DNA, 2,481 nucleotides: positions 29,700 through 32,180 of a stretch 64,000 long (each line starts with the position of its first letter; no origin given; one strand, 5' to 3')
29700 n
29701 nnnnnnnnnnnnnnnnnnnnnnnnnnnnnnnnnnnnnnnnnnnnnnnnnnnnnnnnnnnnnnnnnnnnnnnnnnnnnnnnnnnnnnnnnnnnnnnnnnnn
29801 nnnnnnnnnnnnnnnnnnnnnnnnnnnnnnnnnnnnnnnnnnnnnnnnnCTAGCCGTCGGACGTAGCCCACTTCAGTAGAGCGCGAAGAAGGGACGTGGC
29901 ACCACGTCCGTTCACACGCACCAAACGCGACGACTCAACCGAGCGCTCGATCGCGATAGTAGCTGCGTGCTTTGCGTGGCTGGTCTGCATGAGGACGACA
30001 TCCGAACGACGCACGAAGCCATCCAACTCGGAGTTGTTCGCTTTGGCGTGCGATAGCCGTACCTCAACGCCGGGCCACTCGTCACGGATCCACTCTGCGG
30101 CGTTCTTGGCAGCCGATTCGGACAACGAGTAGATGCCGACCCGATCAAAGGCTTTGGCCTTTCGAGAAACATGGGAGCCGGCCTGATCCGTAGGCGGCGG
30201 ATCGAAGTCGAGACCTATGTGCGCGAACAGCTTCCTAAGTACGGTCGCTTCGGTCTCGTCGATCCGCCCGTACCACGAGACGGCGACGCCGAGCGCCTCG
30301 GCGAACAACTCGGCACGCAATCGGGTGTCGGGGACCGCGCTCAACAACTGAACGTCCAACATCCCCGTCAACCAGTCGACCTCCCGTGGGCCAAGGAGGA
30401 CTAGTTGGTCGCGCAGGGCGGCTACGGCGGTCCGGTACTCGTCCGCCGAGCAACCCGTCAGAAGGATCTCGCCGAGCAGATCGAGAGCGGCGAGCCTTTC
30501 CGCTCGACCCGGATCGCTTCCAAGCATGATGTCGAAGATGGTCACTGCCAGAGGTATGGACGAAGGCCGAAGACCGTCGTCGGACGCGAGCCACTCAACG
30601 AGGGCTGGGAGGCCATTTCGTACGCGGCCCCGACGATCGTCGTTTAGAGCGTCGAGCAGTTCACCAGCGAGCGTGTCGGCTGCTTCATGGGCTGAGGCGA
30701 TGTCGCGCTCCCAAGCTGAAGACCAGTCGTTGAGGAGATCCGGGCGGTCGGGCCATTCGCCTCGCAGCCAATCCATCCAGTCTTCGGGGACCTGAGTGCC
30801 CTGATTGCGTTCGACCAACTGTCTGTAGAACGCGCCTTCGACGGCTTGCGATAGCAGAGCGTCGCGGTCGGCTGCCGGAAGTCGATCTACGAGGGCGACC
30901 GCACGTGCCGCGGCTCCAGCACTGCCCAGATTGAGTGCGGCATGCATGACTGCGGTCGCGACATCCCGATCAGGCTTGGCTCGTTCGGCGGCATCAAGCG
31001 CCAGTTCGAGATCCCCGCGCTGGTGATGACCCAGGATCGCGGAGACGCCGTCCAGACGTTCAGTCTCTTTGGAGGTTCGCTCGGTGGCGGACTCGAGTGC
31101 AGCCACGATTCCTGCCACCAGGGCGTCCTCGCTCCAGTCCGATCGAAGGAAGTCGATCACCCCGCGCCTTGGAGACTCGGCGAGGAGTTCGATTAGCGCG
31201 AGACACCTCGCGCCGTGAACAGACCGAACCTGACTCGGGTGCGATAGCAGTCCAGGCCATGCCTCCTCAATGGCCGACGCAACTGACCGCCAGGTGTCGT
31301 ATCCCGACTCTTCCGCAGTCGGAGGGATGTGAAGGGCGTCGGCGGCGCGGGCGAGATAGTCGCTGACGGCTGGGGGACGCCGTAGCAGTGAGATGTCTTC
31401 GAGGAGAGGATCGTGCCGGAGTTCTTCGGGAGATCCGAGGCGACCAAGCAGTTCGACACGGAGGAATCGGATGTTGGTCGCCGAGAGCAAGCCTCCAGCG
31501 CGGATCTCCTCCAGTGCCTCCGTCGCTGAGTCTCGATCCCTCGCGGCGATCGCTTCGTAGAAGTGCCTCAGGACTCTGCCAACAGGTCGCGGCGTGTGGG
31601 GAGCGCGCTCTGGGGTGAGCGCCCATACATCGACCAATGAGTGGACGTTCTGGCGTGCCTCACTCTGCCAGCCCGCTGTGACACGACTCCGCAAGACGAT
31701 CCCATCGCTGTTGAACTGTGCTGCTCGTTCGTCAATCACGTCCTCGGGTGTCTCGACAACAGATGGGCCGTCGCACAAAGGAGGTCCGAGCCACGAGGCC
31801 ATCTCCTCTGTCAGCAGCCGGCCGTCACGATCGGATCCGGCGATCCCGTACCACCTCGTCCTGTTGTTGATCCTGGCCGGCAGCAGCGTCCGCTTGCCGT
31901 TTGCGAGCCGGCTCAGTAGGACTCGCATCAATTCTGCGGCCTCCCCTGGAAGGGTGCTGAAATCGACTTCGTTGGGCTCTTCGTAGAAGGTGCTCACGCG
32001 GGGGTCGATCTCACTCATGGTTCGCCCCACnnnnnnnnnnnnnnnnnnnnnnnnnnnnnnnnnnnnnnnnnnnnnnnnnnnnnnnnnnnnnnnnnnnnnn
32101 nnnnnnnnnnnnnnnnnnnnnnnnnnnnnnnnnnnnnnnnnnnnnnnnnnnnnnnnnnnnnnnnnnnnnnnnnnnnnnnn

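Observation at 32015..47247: Restriction module: three different SF2 helicases, a P-loop NTPase and an HKD nuclease, translationally chained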

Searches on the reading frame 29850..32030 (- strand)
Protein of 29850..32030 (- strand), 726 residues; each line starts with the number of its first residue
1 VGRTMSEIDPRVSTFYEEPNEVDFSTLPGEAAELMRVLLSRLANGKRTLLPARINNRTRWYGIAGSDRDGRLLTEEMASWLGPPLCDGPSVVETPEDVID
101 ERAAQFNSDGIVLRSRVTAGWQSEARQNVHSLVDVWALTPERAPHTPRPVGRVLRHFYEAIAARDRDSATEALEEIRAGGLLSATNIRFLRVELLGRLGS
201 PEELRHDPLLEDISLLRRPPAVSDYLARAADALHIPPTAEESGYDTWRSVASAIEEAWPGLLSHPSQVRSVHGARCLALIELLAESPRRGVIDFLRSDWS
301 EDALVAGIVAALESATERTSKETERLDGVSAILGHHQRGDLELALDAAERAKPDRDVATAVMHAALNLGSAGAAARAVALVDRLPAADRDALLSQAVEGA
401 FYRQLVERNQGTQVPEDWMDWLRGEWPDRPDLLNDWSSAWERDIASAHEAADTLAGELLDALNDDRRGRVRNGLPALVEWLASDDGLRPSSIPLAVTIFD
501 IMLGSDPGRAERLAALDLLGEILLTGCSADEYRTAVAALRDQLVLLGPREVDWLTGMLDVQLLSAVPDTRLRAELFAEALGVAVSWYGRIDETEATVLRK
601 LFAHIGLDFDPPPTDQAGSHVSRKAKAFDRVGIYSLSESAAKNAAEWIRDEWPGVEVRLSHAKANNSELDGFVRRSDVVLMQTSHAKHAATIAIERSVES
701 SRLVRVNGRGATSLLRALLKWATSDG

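Call 3: search_protein_families(library=ncbifam, proteins=[window:29850-32030:-])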
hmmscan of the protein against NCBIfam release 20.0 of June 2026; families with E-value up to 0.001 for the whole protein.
window:29850-32030:- (726 aa): 1 family
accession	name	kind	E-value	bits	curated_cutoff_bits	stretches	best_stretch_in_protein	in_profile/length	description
NF041061.1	DpdD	equivalog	1.7e-107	361.1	300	1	14-717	3-704/704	protein DpdD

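Call 4: search_protein_families(library=pfam, proteins=[window:29850-32030:-])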
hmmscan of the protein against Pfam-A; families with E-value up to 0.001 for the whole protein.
window:29850-32030:- (726 aa): 0 families

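Call 8: search_protein_families(library=padloc, proteins=[window:29850-32030:-])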
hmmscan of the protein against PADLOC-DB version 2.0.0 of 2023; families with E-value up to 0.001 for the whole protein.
window:29850-32030:- (726 aa): 13 families
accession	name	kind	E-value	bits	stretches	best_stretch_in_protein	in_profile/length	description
PDLC02829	DpdD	-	2.7e-184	612.8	1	11-724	8-713/714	DpdD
PDLC02839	DpdD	-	5.5e-48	162.2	1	3-719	2-666/676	DpdD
PDLC02836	DpdD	-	1.1e-33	114.7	2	356-722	372-749/753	DpdD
PDLC02833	DpdD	-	5.2e-29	99.1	2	14-235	16-246/773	DpdD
PDLC02826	DpdD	-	2.2e-23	80.4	2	460-719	461-724/729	DpdD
PDLC02825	DpdD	-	2.8e-23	80.5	2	152-227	146-221/714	DpdD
PDLC02835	DpdD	-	2.3e-21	73.7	1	30-719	37-760/764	DpdD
PDLC02834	DpdD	-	1.5e-19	67.9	2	362-718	338-704/712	DpdD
PDLC02831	DpdD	-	7.8e-17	58.8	1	450-719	483-751/755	DpdD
PDLC02832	DpdD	-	3.6e-15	53.3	2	413-720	428-730/733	DpdD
PDLC02824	DpdD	-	8.3e-12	41.8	1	56-717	75-739/753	DpdD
PDLC02838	DpdD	-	1.8e-06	25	1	143-231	154-242/538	DpdD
PDLC02837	DpdD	-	8.4e-06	23.9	1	630-718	57-143/148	DpdD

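Call 26: search_solved_structures(query=window:29850-32030:-, max_evalue=1)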
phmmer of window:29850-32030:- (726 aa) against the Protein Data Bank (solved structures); distinct sequences matched with E-value up to 1: 0.

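Call 31: search_protein_families(library=pfam, proteins=[window:29850-32030:-], max_evalue=10)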
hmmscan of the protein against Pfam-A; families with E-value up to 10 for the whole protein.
window:29850-32030:- (726 aa): 2 families
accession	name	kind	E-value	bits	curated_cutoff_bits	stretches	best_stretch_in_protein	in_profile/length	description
PF10087.14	DUF2325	-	0.041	14.5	33.6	1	662-718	29-91/94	Uncharacterized protein conserved in bacteria (DUF2325)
PF02423.21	OCD_Mu_crystall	-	0.081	12.3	24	1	624-701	150-218/314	Ornithine cyclodeaminase/mu-crystallin family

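Call 38: find_homologous_proteins(query=window:29850-32018:-, max_evalue=0.00001)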
Query window:29850-32018:- (722 aa): 170 proteins with E <= 0.00001 among 8000 candidates; the best 120 are listed.
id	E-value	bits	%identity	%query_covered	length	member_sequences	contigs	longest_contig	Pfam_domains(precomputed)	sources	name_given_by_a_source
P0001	0.0e+0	1588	100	100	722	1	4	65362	PF28109.1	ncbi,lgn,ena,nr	ncbi:MAG: hypothetical protein F4Y05_02445 [Acidimicrobiaceae bacterium]|nr:hypothetical protein [Ac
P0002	0.0e+0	1505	95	100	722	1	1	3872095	PF28109.1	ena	-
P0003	0.0e+0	1328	84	100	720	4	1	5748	PF28109.1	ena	-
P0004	0.0e+0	1325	83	100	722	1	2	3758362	PF28109.1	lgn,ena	-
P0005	0.0e+0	1301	82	100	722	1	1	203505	PF28109.1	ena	-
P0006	0.0e+0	1301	82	100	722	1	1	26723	PF28109.1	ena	-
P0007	0.0e+0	1300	82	100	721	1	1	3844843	PF28109.1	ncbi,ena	-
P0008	0.0e+0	1299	82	100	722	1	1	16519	PF28109.1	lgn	-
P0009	0.0e+0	1296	82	100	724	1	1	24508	PF28109.1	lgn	-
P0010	0.0e+0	1283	81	100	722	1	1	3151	PF28109.1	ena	-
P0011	0.0e+0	1272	80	100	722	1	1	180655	PF28109.1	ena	-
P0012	0.0e+0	1266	80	100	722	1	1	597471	PF28109.1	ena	-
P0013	0.0e+0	1260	80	100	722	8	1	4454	PF28109.1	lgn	-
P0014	0.0e+0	1257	80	100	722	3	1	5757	PF28109.1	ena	-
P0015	0.0e+0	1250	80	100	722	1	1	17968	PF28109.1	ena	-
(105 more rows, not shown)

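Call 55: predict_structure(alignment_id=A1)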
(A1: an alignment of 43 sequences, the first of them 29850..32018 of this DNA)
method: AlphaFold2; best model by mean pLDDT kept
length: 722 residues; sequences in the alignment: 43
mean_pLDDT: 85.0   pTM: 0.54
mean pLDDT of the five models: 85.0, 84.0, 83.8, 81.6, 79.6
residues with pLDDT >= 90: 298; 70-90: 360; 50-70: 38; < 50: 26
segments of 3 or more residues with pLDDT < 50: 135-143, 316-320, 610-618
pLDDT, mean of each block of 10 residues (from residue 1): 72 90 84 89 91 92 83 88 88 91 83 91 87 55 60 78 87 73 90 93 89 81 95 87 94 88 88 94 86 89 91 55 74 83 85 91 80 88 91 87 73 88 80 76 77 91 89 86 87 95 87 93 94 94 90 90 92 95 89 92 76 42 89 89 92 88 85 88 72 88 86 89 56
secondary structure, 60 per line:
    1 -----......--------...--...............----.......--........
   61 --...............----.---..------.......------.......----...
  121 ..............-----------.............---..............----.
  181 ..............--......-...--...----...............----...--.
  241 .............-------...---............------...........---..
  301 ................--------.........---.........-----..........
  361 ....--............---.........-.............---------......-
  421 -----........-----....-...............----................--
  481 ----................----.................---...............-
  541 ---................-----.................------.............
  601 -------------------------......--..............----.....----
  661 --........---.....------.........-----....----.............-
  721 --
elements in order (helices of 4 or more, strands of 3 or more residues): H6-11 H25-39 E44-50 E53-60 H63-77 H94-100 E107-113 H118-134 H146-158 H162-175 H180-194 H197-202 H216-230 H240-253 H267-278 H285-295 H299-316 H325-333 H337-345 H351-364 H367-378 H382-390 H392-404 H414-419 H426-433 H439-442 H444-458 H463-478 H485-500 H505-521 H525-539 H544-559 H565-581 H588-600 E626-631 H634-647 E652-656 H663-670 E674-678 H685-693 E699-702 H707-719

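Call 57: fold_search(model_id=the predicted structure, library=pdb)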
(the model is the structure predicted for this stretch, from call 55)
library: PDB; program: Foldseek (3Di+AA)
matches with E <= 10: 1248; with E <= 0.001: 4
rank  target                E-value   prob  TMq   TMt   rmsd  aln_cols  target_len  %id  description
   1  8dtg_A                2.8e-04  0.97  0.12  0.11  34.5       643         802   12  Cryo-EM structure of Arabidopsis SPY alternative conformation 1 (released 2023-03-08)
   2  8dtg_B                8.2e-04  0.98  0.12  0.12  29.1       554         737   11  Cryo-EM structure of Arabidopsis SPY alternative conformation 1 (released 2023-03-08)
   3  8dth_A                9.2e-04  0.96  0.12  0.12  25.7       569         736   12  Cryo-EM structure of Arabidopsis SPY alternative conformation 2 (released 2023-03-08)
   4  8w9z_E                9.6e-04  0.92  0.12  0.12  32.2       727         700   13  The cryo-EM structure of the Nicotiana tabacum PEP-PAP (released 2024-03-13)
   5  8dtf_A                1.3e-03  0.94  0.13  0.12  34.1       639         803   13  Cryo-EM structure of the full length Arabidopsis SPY with complete TPRs (released 2023-03-08)
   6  8pkp_K                1.4e-03  0.96  0.12  0.15  24.2       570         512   12  Cryo-EM structure of the apo Anaphase-promoting complex/cyclosome (APC/C) at 3.2 Angstrom resolution (released 2023-07-19)
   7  7y4i_A                1.7e-03  0.93  0.12  0.12  32.9       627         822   12  Crystal structure of SPINDLY in complex with GDP (released 2022-12-07)
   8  6q6g_Z                2.1e-03  0.99  0.14  0.19  21.1       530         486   15  Cryo-EM structure of the APC/C-Cdc20-Cdk2-cyclinA2-Cks2 complex, the D1 box class (released 2019-09-11)
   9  8dth_B                2.6e-03  0.93  0.12  0.13  23.9       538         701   13  Cryo-EM structure of Arabidopsis SPY alternative conformation 2 (released 2023-03-08)
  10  4buj_B                4.0e-03  0.87  0.12  0.08  29.6       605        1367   13  Crystal structure of the S. cerevisiae Ski2-3-8 complex (released 2013-08-28)
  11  8fn4_4                5.0e-03  0.95  0.17  0.16  24.3       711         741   11  Cryo-EM structure of RNase-treated RESC-A in trypanosomal RNA editing (released 2023-07-19)
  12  6q6g_Y                5.4e-03  0.94  0.13  0.17  25.0       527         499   14  Cryo-EM structure of the APC/C-Cdc20-Cdk2-cyclinA2-Cks2 complex, the D1 box class (released 2019-09-11)
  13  8qca_B                5.9e-03  0.97  0.17  0.16  18.9       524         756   11  CryoEM structure of a S. Cerevisiae Ski2387 complex in the closed state bound to RNA (released 2023-11-15)
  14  4m57                  6.3e-03  0.93  0.13  0.14  19.9       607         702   13  Crystal structure of the pentatricopeptide repeat protein PPR10 from maize (released 2013-10-30)
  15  9gaw_K                6.6e-03  0.85  0.12  0.15  25.7       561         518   13  High-resolution structure of the Anaphase-promoting complex/cyclosome (APC/C) bound to co-activator Cdh1 (released 2024-08-14)
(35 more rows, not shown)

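Call 67: find_encoding_contigs(protein=P0002, flank=10000, max_places=2)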
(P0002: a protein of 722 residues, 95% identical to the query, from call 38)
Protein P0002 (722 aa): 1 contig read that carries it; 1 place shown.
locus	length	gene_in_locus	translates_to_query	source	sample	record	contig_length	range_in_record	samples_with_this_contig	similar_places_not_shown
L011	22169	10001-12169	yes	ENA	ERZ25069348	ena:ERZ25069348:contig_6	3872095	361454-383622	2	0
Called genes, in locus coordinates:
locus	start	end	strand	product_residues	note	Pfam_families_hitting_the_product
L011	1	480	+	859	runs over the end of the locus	PF00270:DEAD, PF04851:ResIII (weak), PF00271:Helicase_C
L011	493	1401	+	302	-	PF28110:DpdG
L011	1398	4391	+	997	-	-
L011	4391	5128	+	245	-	-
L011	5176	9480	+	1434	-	PF00270:DEAD (weak), PF00271:Helicase_C (weak)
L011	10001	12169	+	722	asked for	PF28109:DpdD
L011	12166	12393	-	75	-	PF00589:Phage_integrase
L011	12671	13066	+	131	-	-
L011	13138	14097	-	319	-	PF02899:Phage_int_SAM_1, PF00589:Phage_integrase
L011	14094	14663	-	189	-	PF00293:NUDIX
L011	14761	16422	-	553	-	PF06418:CTP_synth_N, PF00117:GATase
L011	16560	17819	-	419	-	PF13173:AAA_14, PF13635:DUF4143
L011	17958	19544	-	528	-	PF02463:SMC_N, PF13304:AAA_21 (faint)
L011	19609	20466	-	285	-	PF01513:NAD_kinase, PF20143:NAD_kinase_C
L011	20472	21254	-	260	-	PF01479:S4, PF01728:FtsJ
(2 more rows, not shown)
